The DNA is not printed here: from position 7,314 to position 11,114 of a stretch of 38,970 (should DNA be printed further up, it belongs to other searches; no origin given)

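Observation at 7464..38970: PG-anchored Thr/Ser-rich giant surface protein followed by a 28-kb glycan locus led by a Wzy_C/PglL-type enzyme: candidate S-layer-type protein glycosylation system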

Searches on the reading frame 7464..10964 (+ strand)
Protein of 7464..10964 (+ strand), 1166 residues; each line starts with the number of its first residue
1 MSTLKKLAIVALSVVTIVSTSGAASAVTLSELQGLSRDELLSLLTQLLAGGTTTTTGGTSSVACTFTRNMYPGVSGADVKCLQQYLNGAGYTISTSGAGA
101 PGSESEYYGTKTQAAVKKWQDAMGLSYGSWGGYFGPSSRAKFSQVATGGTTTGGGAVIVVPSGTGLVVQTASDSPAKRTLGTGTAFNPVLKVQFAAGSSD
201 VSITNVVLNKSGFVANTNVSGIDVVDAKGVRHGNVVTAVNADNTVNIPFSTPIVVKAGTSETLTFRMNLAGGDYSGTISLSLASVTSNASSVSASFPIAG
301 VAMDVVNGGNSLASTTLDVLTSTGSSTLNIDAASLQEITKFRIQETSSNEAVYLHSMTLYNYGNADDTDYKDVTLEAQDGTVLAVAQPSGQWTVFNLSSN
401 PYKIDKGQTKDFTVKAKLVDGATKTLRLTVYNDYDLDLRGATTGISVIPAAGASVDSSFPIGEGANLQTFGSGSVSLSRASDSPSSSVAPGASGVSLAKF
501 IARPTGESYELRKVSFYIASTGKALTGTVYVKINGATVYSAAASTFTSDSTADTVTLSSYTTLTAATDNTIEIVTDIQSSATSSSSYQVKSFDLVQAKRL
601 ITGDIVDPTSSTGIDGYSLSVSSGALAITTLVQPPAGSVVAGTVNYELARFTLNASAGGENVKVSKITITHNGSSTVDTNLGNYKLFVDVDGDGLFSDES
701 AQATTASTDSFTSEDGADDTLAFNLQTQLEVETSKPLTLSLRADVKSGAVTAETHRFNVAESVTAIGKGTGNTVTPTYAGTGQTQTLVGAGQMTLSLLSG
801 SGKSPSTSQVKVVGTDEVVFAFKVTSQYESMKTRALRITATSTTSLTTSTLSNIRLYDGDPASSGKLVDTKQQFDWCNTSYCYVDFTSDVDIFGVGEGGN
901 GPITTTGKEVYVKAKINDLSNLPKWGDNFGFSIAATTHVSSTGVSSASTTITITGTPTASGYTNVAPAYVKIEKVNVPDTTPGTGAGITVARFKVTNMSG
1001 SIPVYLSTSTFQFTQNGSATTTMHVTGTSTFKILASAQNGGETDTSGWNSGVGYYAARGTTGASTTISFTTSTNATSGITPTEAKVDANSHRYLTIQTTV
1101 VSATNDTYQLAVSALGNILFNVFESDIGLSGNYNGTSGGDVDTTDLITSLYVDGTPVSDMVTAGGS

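Call 4: search_protein_families(library=pfam, proteins=[window:7464-10964:+], max_evalue=0.01)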
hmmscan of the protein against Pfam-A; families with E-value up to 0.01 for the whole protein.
window:7464-10964:+ (1166 aa): 1 family
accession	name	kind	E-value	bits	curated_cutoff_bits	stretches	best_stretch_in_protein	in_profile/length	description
PF01471.23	PG_binding_1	-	8.1e-09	36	23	1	75-126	1-44/57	Putative peptidoglycan binding domain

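Call 23: find_homologous_proteins(query=window:7464-10964:+)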
Query window:7464-10964:+ (1166 aa): 223 proteins with E <= 0.001 among 8000 candidates; the best 120 are listed.
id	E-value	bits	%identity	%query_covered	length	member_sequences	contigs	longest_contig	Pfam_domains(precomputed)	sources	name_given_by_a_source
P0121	0.0e+0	2438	100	100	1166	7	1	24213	PF01471.24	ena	-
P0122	0.0e+0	2132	88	100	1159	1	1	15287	PF01471.24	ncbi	-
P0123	0.0e+0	1238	57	99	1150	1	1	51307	PF01471.24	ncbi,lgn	-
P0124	0.0e+0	1066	51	100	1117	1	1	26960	PF01471.24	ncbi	-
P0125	0.0e+0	1044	53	95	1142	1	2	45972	PF01471.24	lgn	-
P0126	0.0e+0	1043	51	99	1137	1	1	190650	PF01471.24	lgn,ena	-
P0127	7.6e-298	1009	52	100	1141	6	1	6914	PF01471.24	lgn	-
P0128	9.9e-296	1002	51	100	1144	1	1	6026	PF01471.24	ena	-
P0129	2.0e-293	994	51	94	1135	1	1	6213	PF01471.24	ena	-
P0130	6.5e-292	989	49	99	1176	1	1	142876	PF01471.24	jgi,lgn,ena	-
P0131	2.3e-287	974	49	100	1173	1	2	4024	PF01471.24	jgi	-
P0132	9.0e-287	972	49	100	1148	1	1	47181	PF01471.24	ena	-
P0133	1.5e-285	968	49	100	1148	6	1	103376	PF01471.24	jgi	jgi:hypothetical protein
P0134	1.4e-284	965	52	94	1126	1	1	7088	PF01471.24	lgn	-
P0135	6.2e-284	963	48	100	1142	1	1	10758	PF01471.24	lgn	-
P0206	1.4e-160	555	40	86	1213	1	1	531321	-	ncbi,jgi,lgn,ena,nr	ncbi:hypothetical protein KKC17_00465 [Patescibacteria group bacterium]|nr:hypothetical protein [Pat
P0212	1.3e-156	541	40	85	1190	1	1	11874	PF00395.26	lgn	-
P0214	2.8e-155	537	38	93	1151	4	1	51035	PF01471.24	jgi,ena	-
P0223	6.7e-150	519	38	90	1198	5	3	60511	PF00395.26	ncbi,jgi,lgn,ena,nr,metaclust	ncbi:MAG: S-layer domain-containing protein [Candidatus Peregrinibacteria bacterium GW2011_GWF2_38_2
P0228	1.5e-144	502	38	85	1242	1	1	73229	-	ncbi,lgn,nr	ncbi:MAG: hypothetical protein Q7K39_04985 [Candidatus Magasanikbacteria bacterium]|nr:hypothetical 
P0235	1.0e-133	466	42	67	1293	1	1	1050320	-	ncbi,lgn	-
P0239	3.7e-93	331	34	72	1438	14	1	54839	PF01471.24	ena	-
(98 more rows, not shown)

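Call 36: search_solved_structures(query=A2, max_evalue=1)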
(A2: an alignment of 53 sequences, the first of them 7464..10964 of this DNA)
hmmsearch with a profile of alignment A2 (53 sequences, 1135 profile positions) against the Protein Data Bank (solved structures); distinct sequences matched with E-value up to 1: 5.
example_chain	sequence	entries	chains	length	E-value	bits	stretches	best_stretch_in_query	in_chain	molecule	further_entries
7rum_A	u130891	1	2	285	0.00029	22.3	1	74-197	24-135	Endolysin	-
5tv7_A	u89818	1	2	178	0.026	15.8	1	47-146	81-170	Putative peptidoglycan-binding/hydrolysing protein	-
1lbu_A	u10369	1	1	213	0.29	12.3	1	70-154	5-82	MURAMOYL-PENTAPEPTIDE CARBOXYPEPTIDASE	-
8j2y_A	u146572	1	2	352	0.49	11.5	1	304-343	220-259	GGDEF domain-containing protein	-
5nm7_G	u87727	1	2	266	0.63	11.2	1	73-149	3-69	Peptidoglycan-binding domain 1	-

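Call 38: search_protein_families(library=pfam, proteins=[P0223, P0212, P0206, P0235, P0239], max_evalue=0.01)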
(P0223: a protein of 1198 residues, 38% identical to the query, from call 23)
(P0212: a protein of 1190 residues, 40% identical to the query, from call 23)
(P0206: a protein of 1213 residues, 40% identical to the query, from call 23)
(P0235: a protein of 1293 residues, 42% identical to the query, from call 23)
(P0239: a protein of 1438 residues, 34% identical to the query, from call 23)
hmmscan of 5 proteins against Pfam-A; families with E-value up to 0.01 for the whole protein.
P0223 (1198 aa): 1 family
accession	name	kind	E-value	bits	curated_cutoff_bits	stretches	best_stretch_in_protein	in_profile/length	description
PF00395.25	SLH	-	7.3e-28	96.7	20.8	3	36-77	2-44/44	S-layer homology domain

P0212 (1190 aa): 1 family
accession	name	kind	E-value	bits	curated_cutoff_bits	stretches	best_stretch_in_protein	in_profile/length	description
PF00395.25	SLH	-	1.6e-05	25.2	20.8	1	90-130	1-43/44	S-layer homology domain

P0206 (1213 aa): 0 families

P0235 (1293 aa): 0 families

P0239 (1438 aa): 2 families
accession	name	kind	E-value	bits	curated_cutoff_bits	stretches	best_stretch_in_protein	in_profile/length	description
PF01471.23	PG_binding_1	-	2.4e-07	31.3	23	1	76-128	2-46/57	Putative peptidoglycan binding domain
PF00924.24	MS_channel_2nd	-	0.0082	16.7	20.2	0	1018-1063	8-53/68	Mechanosensitive ion channel, beta-domain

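Call 39: search_protein_families(library=ncbifam, proteins=[window:7464-10964:+], max_evalue=0.01)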
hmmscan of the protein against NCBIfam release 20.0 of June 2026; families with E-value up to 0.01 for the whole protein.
window:7464-10964:+ (1166 aa): 0 families

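Call 41: find_related_loci(query=A2, collection=genome_contigs, flank=10000)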
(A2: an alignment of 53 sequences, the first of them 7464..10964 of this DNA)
Query A2 (1166 aa) in genome_contigs; peptide patterns used: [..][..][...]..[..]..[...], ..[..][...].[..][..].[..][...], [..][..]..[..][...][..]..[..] (x = any residue, [..] = any of these).
140 stretches matched a pattern; 54 encode a relative of the query (tblastn E <= 1e-3); 54 distinct loci.
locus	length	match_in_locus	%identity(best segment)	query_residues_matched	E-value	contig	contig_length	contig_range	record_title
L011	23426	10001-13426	57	1-1156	0e+0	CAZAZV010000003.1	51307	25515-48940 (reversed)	MAG TPA_asm: uncultured Candidatus Saccharibacteria bacterium isolate SRP271791_co2_66 genome assembly, contig: NODE_63_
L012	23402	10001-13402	52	3-1163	0e+0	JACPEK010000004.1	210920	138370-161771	MAG: Candidatus Brennerbacteria bacterium isolate NC_groundwater_333_Ag_B-0.1um_54_13 GD18-4_B1_scaffold_676715, whole g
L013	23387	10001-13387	50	5-1163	0e+0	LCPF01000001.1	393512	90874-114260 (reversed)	MAG: Candidatus Jorgensenbacteria bacterium GW2011_GWA1_48_11 UY23_C0001, whole genome shotgun sequence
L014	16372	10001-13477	47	4-1163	0e+0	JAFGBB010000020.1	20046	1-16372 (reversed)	MAG: Candidatus Wolfebacteria bacterium isolate Zod_Metabat.1002 k87_7314100, whole genome shotgun sequence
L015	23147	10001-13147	50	65-1163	0e+0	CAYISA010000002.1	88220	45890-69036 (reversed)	MAG TPA_asm: uncultured Candidatus Saccharibacteria bacterium isolate ERP119705_co3_270 genome assembly, contig: NODE_15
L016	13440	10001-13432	48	1-1163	0e+0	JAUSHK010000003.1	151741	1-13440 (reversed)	MAG: Candidatus Jorgensenbacteria bacterium isolate E14_metabat.bin.188 E14_k141_1061431, whole genome shotgun sequence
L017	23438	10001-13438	47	4-1163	0e+0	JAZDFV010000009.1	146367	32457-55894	MAG: Candidatus Jorgensenbacteria bacterium isolate MEGAHIT-group-0.224 k141_11128256, whole genome shotgun sequence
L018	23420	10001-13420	48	3-1163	0e+0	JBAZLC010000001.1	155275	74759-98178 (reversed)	MAG: Candidatus Paceibacterota bacterium isolate SO_2017_LW4_159 scaffold_333_c1_LW137-91_2017, whole genome shotgun seq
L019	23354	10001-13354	46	6-1163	0e+0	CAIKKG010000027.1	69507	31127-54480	uncultured bacterium isolate Kiruna2_bin-0995 genome assembly, contig: bin-0995:27/42, whole genome shotgun sequence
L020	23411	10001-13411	47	3-1162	0e+0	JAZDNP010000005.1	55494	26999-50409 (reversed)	MAG: Candidatus Brennerbacteria bacterium isolate MEGAHIT-group-0.716 k141_16319803, whole genome shotgun sequence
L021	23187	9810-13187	43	1-1156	0e+0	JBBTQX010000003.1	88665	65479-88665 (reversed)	MAG: Patescibacteria group bacterium isolate H41-bin082_1 H41_bin082_1_000000000003, whole genome shotgun sequence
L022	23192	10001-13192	45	66-1156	0e+0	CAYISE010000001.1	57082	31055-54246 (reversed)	MAG TPA_asm: uncultured Candidatus Saccharibacteria bacterium isolate ERP119705_co3_567 genome assembly, contig: NODE_39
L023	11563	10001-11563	72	1-518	0e+0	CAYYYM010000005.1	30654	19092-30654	MAG TPA_asm: uncultured Candidatus Saccharibacteria bacterium isolate SRP214966_co4_73 genome assembly, contig: NODE_102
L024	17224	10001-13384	40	5-1156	0e+0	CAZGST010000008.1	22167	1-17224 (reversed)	MAG TPA_asm: uncultured Candidatus Saccharibacteria bacterium isolate SRP124282_co6_148 genome assembly, contig: NODE_30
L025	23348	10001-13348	48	1-1163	0e+0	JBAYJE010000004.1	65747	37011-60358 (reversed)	MAG: Candidatus Paceibacterota bacterium isolate SO_2016_GW1_48 scaffold00917_OW334_2016, whole genome shotgun sequence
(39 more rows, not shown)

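Call 54: predict_structure(alignment_id=A2)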
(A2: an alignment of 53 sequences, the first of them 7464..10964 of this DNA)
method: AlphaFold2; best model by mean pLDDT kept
length: 1166 residues; sequences in the alignment: 53
mean_pLDDT: 83.0   pTM: 0.48
mean pLDDT of the five models: 83.0, 81.7, 81.8, 80.1, 79.6
residues with pLDDT >= 90: 446; 70-90: 559; 50-70: 97; < 50: 64
segments of 3 or more residues with pLDDT < 50: 1-32, 46-60, 147-156, 1024-1026
pLDDT, mean of each block of 10 residues (from residue 1): 39 42 39 55 49 29 78 91 89 84 91 92 78 87 61 45 84 85 86 89 91 80 83 78 85 86 90 85 90 87 84 88 81 89 90 93 91 95 94 91 94 92 86 88 84 82 84 86 87 90 88 93 87 92 82 90 89 90 88 91 82 87 85 70 84 87 90 69 83 69 60 62 86 88 80 80 85 86 80 93 92 92 92 94 86 94 92 90 93 73 90 89 80 93 86 94 92 92 88 94 89 87 57 91 82 76 77 61 91 92 89 91 88 68 86 94 78
secondary structure, 60 per line:
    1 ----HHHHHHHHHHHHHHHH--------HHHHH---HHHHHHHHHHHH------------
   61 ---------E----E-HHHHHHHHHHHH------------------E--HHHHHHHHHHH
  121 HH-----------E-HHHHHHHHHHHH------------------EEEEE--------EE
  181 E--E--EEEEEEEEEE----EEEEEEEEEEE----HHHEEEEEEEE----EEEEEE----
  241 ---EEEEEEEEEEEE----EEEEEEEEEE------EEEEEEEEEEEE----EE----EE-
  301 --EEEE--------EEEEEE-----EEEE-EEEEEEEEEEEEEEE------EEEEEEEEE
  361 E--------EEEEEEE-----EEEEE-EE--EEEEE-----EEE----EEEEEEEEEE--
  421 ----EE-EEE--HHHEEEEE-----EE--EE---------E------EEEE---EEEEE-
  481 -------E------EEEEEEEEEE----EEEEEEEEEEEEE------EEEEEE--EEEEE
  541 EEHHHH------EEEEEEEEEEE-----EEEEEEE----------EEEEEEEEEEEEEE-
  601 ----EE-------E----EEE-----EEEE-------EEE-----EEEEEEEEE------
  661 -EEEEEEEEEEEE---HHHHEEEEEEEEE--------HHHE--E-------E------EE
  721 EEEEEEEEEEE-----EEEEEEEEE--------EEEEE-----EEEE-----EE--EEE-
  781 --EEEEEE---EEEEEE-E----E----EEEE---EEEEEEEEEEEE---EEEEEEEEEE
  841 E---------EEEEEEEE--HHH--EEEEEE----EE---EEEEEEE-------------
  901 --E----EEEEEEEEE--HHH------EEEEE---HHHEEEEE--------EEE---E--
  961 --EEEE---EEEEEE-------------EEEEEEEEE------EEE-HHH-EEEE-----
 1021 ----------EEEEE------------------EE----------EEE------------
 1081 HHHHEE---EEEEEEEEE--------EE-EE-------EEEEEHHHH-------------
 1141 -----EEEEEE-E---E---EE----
elements in order (helices of 4 or more, strands of 3 or more residues): H5-20 H29-33 H37-48 H77-88 H110-122 H136-147 E166-170 E179-181 E187-196 E201-211 E219-226 E231-236 E244-255 E260-269 E276-287 E303-306 E315-320 E326-329 E331-345 E352-361 E370-376 E382-386 E392-396 E402-404 E409-418 E428-430 E436-440 E468-471 E475-479 E495-504 E509-521 E528-533 E536-542 H543-546 E553-563 E569-575 E586-599 E619-621 E627-630 E638-640 E646-654 E662-673 H677-680 E681-689 E719-731 E737-745 E754-758 E764-767 E777-779 E783-788 E792-797 E809-812 E816-827 E831-841 E851-858 E866-871 E881-887 E908-916 E928-932 E939-943 E952-954 E963-966 E970-975 E989-997 E1004-1006 E1012-1015 E1031-1035 E1066-1068 H1081-1084 E1090-1098 E1119-1123 H1124-1127 E1146-1151
